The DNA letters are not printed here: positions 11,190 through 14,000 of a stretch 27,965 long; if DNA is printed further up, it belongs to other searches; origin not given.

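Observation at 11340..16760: Tandem pair of large orphan paralogs (837 and 940 aa) with no recognisable domain except a TPR-like segment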

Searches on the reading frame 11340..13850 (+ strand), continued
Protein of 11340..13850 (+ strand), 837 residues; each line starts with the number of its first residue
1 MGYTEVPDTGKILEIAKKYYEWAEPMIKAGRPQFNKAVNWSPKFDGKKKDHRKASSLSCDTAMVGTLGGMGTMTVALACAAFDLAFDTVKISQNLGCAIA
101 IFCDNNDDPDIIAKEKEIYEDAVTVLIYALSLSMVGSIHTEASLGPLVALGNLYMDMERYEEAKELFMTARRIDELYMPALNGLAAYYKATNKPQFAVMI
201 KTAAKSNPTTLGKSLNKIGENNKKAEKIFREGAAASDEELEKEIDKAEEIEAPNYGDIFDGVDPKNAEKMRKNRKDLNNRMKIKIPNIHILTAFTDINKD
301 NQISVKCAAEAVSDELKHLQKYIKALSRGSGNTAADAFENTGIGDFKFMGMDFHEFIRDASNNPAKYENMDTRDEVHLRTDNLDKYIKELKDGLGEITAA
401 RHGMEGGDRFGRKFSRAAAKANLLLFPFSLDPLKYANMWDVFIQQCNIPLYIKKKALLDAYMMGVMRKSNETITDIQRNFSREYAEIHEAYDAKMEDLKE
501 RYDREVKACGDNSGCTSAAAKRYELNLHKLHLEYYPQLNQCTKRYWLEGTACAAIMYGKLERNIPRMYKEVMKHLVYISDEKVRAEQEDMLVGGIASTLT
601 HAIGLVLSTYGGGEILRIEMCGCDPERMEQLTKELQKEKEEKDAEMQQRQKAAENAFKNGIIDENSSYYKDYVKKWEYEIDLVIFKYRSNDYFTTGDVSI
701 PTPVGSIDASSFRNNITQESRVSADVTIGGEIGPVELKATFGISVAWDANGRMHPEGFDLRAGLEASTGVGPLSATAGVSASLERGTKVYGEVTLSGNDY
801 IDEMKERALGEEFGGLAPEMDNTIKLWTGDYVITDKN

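Call 33: find_related_loci(query=A3, collection=genome_contigs, flank=8000)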
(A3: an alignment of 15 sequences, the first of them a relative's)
Query A3 (837 aa) in genome_contigs; peptide patterns used: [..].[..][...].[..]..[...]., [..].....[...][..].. (x = any residue, [..] = any of these).
20 stretches matched a pattern; 4 encode a relative of the query (tblastn E <= 1e-3); 4 distinct loci.
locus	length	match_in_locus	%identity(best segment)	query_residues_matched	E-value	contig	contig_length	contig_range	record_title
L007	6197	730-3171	44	7-837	0e+0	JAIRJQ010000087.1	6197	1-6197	MAG: Methanomassiliicoccaceae archaeon isolate Aly426_bin2 k119_1185780, whole genome shotgun sequence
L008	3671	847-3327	45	12-837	0e+0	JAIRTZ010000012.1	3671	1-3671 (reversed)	MAG: Methanomassiliicoccaceae archaeon isolate Cus372_bin25 k119_1890605, whole genome shotgun sequence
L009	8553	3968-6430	39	12-837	8e-174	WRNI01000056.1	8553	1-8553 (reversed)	MAG: Methanomassiliicoccaceae archaeon isolate Th196P4bin34 JGI24702J35022_10004248, whole genome shotgun sequence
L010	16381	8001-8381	29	147-259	8e-5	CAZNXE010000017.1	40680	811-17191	MAG TPA_asm: uncultured Planctomycetaceae bacterium isolate SRP215229_co1_182 genome assembly, contig: NODE_512_length_4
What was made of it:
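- Tried and rejected: With 15 sequences it returned only three Methanomassiliicoccaceae MAGs and one spurious TPR hit (call 33).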

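Call 34: find_encoding_contigs(protein=P0021, flank=8000, max_places=2)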
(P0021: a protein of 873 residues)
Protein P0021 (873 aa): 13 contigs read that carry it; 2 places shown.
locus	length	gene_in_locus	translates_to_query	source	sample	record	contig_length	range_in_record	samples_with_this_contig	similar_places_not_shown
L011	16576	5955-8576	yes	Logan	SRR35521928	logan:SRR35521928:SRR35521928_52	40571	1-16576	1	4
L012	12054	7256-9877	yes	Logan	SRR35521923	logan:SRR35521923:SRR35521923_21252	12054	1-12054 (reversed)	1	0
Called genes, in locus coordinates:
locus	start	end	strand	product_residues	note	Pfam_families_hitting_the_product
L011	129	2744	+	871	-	PF00395:SLH, PF13540:RCC1_2 (faint), PF25390:WD40_RLD, PF00415:RCC1 (weak)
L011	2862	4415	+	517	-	PF00395:SLH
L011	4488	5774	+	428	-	PF07691:PA14, PF00395:SLH (faint)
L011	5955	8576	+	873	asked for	-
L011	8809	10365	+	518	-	PF02463:SMC_N (faint), PF00005:ABC_tran, PF13304:AAA_21 (faint), PF13555:AAA_29 (faint), PF12848:ABC_tran_Xtn, PF00005:ABC_tran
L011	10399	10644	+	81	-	-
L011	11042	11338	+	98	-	-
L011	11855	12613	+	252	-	PF01643:Acyl-ACP_TE, PF20791:Acyl-ACP_TE_C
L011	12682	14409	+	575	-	PF00664:ABC_membrane, PF00005:ABC_tran, PF02463:SMC_N (weak)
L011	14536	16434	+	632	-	PF00664:ABC_membrane, PF13401:AAA_22 (faint), PF00005:ABC_tran, PF00004:AAA (faint)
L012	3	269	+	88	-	?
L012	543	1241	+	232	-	PF20599:DUF6796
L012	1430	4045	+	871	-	PF00395:SLH, PF13540:RCC1_2 (faint), PF25390:WD40_RLD, PF00415:RCC1 (weak)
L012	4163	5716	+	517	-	PF00395:SLH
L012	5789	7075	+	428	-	PF07691:PA14, PF00395:SLH (faint)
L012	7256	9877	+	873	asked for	-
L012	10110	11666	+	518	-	PF02463:SMC_N (faint), PF00005:ABC_tran, PF13304:AAA_21 (faint), PF13555:AAA_29 (faint), PF12848:ABC_tran_Xtn, PF00005:ABC_tran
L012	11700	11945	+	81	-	-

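Call 35: find_encoding_contigs(protein=P0036, flank=8000, max_places=2)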
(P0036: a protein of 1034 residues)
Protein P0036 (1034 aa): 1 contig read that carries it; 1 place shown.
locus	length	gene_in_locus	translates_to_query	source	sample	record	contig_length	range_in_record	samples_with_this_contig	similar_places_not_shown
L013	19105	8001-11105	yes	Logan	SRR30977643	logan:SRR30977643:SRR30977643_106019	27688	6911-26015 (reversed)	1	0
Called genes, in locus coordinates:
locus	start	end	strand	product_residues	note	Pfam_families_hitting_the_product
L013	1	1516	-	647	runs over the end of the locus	PF17874:TPR_MalT (faint), PF00515:TPR_1 (faint), PF07719:TPR_2 (faint), PF13176:TPR_7 (faint), PF13181:TPR_8 (faint), PF13424:TPR_12, PF07730:HisKA_3, PF02518:HATPase_c, +1 more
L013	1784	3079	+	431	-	PF00691:OmpA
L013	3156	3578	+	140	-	-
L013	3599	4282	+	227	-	PF21347:DUF3108_like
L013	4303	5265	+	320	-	-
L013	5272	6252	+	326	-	PF23598:LRR_14, PF12799:LRR_4 (weak)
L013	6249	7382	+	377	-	-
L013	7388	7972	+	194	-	PF07661:MORN_2 (faint)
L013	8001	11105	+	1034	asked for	-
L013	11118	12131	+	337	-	-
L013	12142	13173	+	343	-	-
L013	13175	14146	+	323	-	-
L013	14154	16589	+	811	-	-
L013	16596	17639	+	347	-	-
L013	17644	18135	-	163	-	PF12158:DUF3592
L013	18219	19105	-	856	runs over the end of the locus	PF01835:MG2, PF17210:SdrD_B (faint), PF02369:Big_1 (faint), PF13620:CarboxypepD_reg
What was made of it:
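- On Outer-membrane beta-barrel proteins (porins, PgaA/BcsC-type): Another subclade has OmpA-like neighbours, which suggests diderms (call 35).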

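Call 44: search_protein_families(library=pfam, proteins=[L009:410-1312:+, L009:6916-7692:+, L009:6793-7281:-, L007:95-613:+, L007:3203-3973:-, L007:4103-4510:+, L008:256-663:-, L006:454-1275:+, L006:4400-6844:+], max_evalue=0.01)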
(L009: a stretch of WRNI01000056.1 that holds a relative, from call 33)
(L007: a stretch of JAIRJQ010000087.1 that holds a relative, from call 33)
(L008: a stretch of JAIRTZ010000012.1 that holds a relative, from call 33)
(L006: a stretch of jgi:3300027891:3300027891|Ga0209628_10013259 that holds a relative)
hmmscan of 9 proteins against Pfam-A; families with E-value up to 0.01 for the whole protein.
L009:410-1312:+ (301 aa): 1 family
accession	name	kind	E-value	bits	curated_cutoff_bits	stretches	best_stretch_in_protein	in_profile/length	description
PF01259.24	SAICAR_synt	-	3.5e-49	168.1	20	1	4-258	2-228/233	SAICAR synthetase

L009:6916-7692:+ (259 aa): 5 families
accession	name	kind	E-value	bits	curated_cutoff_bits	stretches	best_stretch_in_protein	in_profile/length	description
PF12773.13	DZR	-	1.2e-14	54.6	27.3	2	175-218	1-45/45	Double zinc ribbon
PF13240.11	Zn_Ribbon_1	-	1.5e-07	31.4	25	2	200-219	2-21/23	zinc-ribbon domain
PF24463.1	DUF7577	-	2.6e-07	30.5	28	1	198-221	3-26/27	Domain of unknown function (DUF7577)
PF13248.11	Zn_ribbon_3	-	2.2e-05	24.2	27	1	199-221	4-26/26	zinc-ribbon domain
PF18912.6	DZR_2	-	0.00027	21.1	27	0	172-191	36-55/56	Double zinc ribbon domain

L009:6793-7281:- (162 aa): 0 families

L007:95-613:+ (173 aa): 0 families

L007:3203-3973:- (256 aa): 2 families
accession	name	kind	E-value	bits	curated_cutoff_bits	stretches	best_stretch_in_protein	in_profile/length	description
PF01988.24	VIT1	-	8.2e-05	23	28.1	1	182-254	139-211/214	VIT family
PF20237.3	DUF6594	-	0.0037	17.6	30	1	154-226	145-219/238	Family of unknown function (DUF6594)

L007:4103-4510:+ (136 aa): 3 families
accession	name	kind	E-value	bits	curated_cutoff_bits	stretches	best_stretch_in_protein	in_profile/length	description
PF13240.11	Zn_Ribbon_1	-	3e-06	27.3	25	1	2-22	1-21/23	zinc-ribbon domain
PF13248.11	Zn_ribbon_3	-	0.0013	18.5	27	1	2-23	4-25/26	zinc-ribbon domain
PF12773.13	DZR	-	0.0017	18.9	27.3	1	3-23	1-21/45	Double zinc ribbon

L008:256-663:- (135 aa): 0 families

L006:454-1275:+ (274 aa): 1 family
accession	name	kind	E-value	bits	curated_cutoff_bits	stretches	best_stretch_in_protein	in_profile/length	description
PF14371.13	DUF4412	-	1.1e-28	100.8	21.6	1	25-227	1-191/191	Domain of unknown function (DUF4412)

L006:4400-6844:+ (815 aa): 8 families
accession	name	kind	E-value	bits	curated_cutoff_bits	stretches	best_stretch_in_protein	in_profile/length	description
PF13414.12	TPR_11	-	4.3e-06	26.8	26.8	1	141-178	2-39/42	TPR repeat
PF07719.23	TPR_2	-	7.4e-05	23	27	1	134-165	2-33/34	Tetratricopeptide repeat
PF13181.12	TPR_8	-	0.00075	19.9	25.7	1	134-165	2-33/34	Tetratricopeptide repeat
PF13431.12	TPR_17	-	0.0012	19.3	24.4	0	156-179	2-25/34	Tetratricopeptide repeat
PF13428.12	TPR_14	-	0.0019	19.2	23.5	0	137-175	5-43/44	Tetratricopeptide repeat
PF13371.12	TPR_9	-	0.0029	18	35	0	125-167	21-63/73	Tetratricopeptide repeat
PF00515.34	TPR_1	-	0.0058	16.9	27.8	0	134-165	2-33/34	Tetratricopeptide repeat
PF13432.12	TPR_16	-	0.0072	17.2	32.7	0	129-166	27-64/65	Tetratricopeptide repeat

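Call 49: search_protein_families(library=pfam, alignment_id=A2, max_evalue=0.01)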
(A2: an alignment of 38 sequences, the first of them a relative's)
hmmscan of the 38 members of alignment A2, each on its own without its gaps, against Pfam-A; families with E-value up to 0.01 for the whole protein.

A. member 1, P0001 (837 aa): 4 families
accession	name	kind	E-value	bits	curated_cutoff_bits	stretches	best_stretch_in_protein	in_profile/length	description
PF00515.34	TPR_1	-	0.0007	19.7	27.8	1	150-174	7-31/34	Tetratricopeptide repeat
PF07719.23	TPR_2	-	0.00074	19.9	27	1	148-175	5-32/34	Tetratricopeptide repeat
PF13181.12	TPR_8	-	0.0011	19.4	25.7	1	148-173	5-30/34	Tetratricopeptide repeat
PF13424.12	TPR_12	-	0.0012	19.4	30.1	1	147-194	6-61/77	Tetratricopeptide repeat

B. families by the number of members that match (of 38 scanned): 18 families
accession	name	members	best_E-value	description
PF07719.23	TPR_2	22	1.2e-07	Tetratricopeptide repeat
PF00515.34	TPR_1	19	3.8e-06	Tetratricopeptide repeat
PF14559.12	TPR_19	18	8.2e-09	Tetratricopeptide repeat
PF13181.12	TPR_8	14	1.7e-08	Tetratricopeptide repeat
PF13424.12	TPR_12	12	9.2e-05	Tetratricopeptide repeat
PF13428.12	TPR_14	9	2.7e-06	Tetratricopeptide repeat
PF13431.12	TPR_17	4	0.00097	Tetratricopeptide repeat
PF13432.12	TPR_16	3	4.5e-07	Tetratricopeptide repeat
PF13414.12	TPR_11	3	0.001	TPR repeat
PF13374.12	TPR_10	3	0.0014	Tetratricopeptide repeat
PF13176.12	TPR_7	2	5.9e-05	Tetratricopeptide repeat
PF00395.25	SLH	1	2.1e-10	S-layer homology domain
PF07833.16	Cu_amine_oxidN1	1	2.3e-05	Copper amine oxidase N-terminal domain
PF20849.2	TelK_muzzle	1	0.00049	Protelomerase, muzzle domain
PF14561.12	TPR_20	1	0.0011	Tetratricopeptide repeat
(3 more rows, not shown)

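Call 50: search_solved_structures(query=A2, max_evalue=1)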
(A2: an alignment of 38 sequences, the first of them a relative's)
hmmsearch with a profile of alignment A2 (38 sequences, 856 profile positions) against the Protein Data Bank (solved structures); distinct sequences matched with E-value up to 1: 98 (the best 60 are shown).
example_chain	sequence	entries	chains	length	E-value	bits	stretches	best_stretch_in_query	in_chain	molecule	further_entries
9qhb_A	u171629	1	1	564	1.1e-20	76.3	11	167-263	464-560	Engineered tetratricopeptide repeat protein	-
8bu0_A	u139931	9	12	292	7.6e-16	60.3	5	162-249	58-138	Consensus tetratricopeptide repeat protein | Crystal structure of an 8-repeat consensus TPR superhelix with Zinc. | Monomer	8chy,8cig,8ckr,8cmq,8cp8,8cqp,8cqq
7obi_A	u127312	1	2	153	1.6e-14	56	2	182-263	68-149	CTPR-rv4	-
9qhc_A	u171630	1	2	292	4.2e-12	47.9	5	162-247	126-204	Engineered tetratricopeptide repeat protein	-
8dtf_A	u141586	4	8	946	2.1e-09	39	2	181-257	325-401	Probable UDP-N-acetylglucosamine--peptide N-acetylglucosaminyltransferase SPINDLY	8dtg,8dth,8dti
7y4i_A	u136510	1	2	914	3.4e-09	38.3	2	181-257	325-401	Probable UDP-N-acetylglucosamine--peptide N-acetylglucosaminyltransferase SPINDLY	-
1w3b_A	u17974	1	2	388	4.4e-09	37.9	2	161-265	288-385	UDP-N-ACETYLGLUCOSAMINE--PEPTIDE N-ACETYLGLUCOSAMINYLTRANSFERASE 110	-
6eou_A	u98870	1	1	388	5.2e-09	37.7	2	161-265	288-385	UDP-N-acetylglucosamine--peptide N-acetylglucosaminyltransferase 110 kDa subunit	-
7yeh_B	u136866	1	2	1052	1.2e-08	36.6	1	159-267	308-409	UDP-N-acetylglucosamine--peptide N-acetylglucosaminyltransferase 110 kDa subunit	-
7yea_A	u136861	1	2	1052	1.2e-08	36.6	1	159-267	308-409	UDP-N-acetylglucosamine--peptide N-acetylglucosaminyltransferase 110 kDa subunit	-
7ntf_A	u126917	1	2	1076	1.3e-08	36.4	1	159-267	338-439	Isoform 1 of UDP-N-acetylglucosamine--peptide N-acetylglucosaminyltransferase 110 kDa subu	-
8ch0_A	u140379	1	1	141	1.7e-08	36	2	162-245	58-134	Consensus tetratricopeptide repeat protein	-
2fo7_A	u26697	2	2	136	5.1e-08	34.4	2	162-245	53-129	SYNTHETIC CONSENSUS TPR PROTEIN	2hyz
5khu_X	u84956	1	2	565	1.3e-06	29.8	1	166-246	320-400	Anaphase-promoting complex subunit 7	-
5khr_X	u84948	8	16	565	1.3e-06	29.7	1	166-246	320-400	Anaphase-promoting complex subunit 7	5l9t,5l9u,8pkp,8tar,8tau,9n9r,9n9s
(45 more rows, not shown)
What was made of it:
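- On TPR repeat proteins (Pfam TPR clan): At family level 22 of 38 members hit TPR_2 (best E 1.2e-7, call 49), and the family profile hits designed TPR proteins at 1e-20 (call 50).
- Checked: It is clear at family level: 22 of 38 members hit TPR_2 (call 49), and the family profile matches designed TPRs at 1e-20 (call 50).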

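Call 54: list_cluster_members(proteins=[P0016, P0018, P0019, P0020, P0021, P0024, P0029, P0033, P0036, P0013])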
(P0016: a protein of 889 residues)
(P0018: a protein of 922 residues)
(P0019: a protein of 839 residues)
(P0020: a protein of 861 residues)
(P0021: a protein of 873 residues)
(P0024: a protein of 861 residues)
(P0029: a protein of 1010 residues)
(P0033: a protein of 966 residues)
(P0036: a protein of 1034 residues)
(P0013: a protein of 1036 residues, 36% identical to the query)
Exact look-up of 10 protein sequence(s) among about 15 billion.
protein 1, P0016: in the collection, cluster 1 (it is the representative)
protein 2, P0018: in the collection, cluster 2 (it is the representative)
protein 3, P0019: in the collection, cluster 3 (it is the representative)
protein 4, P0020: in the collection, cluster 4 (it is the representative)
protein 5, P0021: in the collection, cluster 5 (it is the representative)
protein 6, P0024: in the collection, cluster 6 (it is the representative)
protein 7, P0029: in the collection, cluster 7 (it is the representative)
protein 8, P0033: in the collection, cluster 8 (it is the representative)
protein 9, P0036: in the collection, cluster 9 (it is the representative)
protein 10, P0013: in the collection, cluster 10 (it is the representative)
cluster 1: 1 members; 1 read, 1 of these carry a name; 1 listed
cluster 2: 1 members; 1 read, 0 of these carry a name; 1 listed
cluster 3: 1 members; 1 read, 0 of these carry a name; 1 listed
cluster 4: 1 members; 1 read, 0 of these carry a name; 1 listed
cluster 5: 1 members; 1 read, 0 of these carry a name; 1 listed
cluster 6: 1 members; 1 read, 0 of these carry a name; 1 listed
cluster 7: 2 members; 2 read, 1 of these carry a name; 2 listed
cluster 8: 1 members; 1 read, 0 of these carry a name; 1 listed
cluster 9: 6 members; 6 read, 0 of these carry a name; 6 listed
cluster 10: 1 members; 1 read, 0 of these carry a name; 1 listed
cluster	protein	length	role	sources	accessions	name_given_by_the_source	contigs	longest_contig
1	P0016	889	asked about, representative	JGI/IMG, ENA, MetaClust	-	\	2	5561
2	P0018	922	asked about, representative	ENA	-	-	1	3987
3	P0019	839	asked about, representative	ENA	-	-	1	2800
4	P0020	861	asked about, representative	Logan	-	-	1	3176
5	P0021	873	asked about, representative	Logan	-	-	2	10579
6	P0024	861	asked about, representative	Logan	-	-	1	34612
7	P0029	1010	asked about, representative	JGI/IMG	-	hypothetical protein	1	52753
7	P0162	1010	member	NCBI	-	-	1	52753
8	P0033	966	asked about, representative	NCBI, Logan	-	-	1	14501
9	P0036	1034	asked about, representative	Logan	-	-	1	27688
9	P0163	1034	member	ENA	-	-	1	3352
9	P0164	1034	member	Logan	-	-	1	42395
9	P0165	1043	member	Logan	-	-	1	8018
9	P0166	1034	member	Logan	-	-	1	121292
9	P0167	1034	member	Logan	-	-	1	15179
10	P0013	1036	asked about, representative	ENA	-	-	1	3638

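Call 55: find_encoding_contigs(protein=P0029, flank=9000, max_places=1)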
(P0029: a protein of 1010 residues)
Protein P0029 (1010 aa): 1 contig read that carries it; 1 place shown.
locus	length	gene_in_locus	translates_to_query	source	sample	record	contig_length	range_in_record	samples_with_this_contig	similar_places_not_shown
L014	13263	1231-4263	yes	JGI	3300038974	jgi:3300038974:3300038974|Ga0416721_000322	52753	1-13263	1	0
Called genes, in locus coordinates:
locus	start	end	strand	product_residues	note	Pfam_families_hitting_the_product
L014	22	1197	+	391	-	PF00395:SLH (faint)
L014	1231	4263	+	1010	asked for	PF00395:SLH (weak)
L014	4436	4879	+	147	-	PF27746:Small_heat_shock_put (weak), PF00011:HSP20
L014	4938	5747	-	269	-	PF02596:DUF169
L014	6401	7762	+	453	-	PF08245:Mur_ligase_M, PF02875:Mur_ligase_C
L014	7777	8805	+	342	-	PF05343:Peptidase_M42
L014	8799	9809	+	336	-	PF05343:Peptidase_M42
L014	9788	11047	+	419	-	PF06838:Met_gamma_lyase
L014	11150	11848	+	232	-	PF09560:Spore_YunB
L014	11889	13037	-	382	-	PF00248:Aldo_ket_red, PF14691:Fer4_20 (faint), PF13187:Fer4_9 (weak)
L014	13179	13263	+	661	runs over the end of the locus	PF22745:Nlig-Ia, PF01653:DNA_ligase_aden, PF03120:OB_DNA_ligase, PF03119:DNA_ligase_ZBD (weak), PF14520:HHH_5 (weak), PF12826:HHH_2, PF14520:HHH_5 (weak), PF00533:BRCT, +1 more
